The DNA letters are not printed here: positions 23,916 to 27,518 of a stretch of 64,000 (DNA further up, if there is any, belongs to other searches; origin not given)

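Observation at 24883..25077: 195-bp perfectly identical inverted tract shared by two diverged ABCA paralogs: gene-conversion tract with a GC-biased signature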

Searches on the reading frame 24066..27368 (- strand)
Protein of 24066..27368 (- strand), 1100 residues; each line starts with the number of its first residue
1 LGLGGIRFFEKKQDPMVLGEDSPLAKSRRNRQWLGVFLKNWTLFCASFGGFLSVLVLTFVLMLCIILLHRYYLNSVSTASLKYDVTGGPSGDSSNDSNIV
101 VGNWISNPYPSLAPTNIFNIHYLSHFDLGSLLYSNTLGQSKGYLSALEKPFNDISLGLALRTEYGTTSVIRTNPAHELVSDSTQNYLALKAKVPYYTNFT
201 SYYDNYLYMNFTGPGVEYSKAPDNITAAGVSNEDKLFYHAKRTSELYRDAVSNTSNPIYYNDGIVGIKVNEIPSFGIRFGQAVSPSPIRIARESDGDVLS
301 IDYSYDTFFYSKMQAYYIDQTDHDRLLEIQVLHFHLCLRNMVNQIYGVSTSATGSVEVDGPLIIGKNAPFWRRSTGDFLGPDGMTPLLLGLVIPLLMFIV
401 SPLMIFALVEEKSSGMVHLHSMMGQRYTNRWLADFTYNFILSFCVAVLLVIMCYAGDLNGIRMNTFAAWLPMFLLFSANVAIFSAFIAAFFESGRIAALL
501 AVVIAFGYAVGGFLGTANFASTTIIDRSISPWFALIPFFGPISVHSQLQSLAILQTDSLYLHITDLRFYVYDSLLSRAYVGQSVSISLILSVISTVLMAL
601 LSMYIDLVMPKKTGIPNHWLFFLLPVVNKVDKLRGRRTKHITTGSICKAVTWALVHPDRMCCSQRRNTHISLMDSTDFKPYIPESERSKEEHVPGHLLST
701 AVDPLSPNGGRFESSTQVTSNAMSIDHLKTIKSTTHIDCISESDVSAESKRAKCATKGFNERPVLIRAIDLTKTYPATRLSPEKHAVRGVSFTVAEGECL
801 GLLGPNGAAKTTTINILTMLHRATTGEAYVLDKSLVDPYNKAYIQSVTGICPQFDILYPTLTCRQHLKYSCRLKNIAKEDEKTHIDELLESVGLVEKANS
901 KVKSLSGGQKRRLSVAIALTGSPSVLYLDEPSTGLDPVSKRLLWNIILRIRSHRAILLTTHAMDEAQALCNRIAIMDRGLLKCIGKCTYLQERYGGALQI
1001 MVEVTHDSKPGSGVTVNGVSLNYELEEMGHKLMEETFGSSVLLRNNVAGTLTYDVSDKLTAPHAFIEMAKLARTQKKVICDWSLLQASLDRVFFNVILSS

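Call 8: search_protein_families(library=pfam, proteins=[window:24066-27368:-])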
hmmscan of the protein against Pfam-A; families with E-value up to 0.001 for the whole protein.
window:24066-27368:- (1100 aa): 3 families
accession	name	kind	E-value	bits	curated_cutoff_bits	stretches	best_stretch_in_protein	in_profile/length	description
PF00005.33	ABC_tran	-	1.2e-26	94.4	25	1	788-932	2-136/137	ABC transporter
PF12698.13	ABC2_membrane_3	-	1.9e-16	60.6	31.6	1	365-601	141-344/347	ABC-2 family transporter protein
PF13304.12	AAA_21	-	1e-06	29.5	27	1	904-961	237-298/304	AAA domain, putative AbiEii toxin, Type IV TA system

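Call 11: find_homologous_proteins(query=window:24066-27365:-, max_evalue=1e-30)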
Query window:24066-27365:- (1099 aa): 4 proteins with E <= 1e-30 among 8000 candidates.
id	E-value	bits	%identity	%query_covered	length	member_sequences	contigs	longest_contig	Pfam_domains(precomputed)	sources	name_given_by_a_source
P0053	0.0e+0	2442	99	99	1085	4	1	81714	PF00005.34,PF12698.14,PF13304.13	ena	-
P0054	0.0e+0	2068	83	99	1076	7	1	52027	PF00005.34,PF12698.14,PF13304.13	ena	-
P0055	4.2e-61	225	35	26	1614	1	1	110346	PF13732.13,PF00005.34,PF13476.13,PF02463.26,PF12698.14,PF13304.13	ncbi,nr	ncbi:hypothetical protein M0805_003277 [Coniferiporia weirii]|nr:hypothetical protein M0805_003277 [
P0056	2.7e-50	189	42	24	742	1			PF00005.34,PF12698.14,PF13304.13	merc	-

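Call 13: find_encoding_contigs(protein=P0054, flank=10000, max_places=6)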
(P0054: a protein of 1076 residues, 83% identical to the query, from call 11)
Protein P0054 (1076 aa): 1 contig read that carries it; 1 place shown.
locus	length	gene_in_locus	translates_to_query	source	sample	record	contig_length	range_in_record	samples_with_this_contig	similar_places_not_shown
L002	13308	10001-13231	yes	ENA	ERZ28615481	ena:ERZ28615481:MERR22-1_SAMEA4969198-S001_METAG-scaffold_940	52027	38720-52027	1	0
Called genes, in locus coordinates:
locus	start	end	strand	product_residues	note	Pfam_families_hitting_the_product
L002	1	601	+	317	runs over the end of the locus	-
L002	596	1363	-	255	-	-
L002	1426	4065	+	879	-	-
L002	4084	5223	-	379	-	PF00183:HSP90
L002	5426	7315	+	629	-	-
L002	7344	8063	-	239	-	PF06102:RRP36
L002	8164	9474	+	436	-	PF01207:Dus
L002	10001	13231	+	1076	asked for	PF13304:AAA_21 (faint), PF12698:ABC2_membrane_3, PF00005:ABC_tran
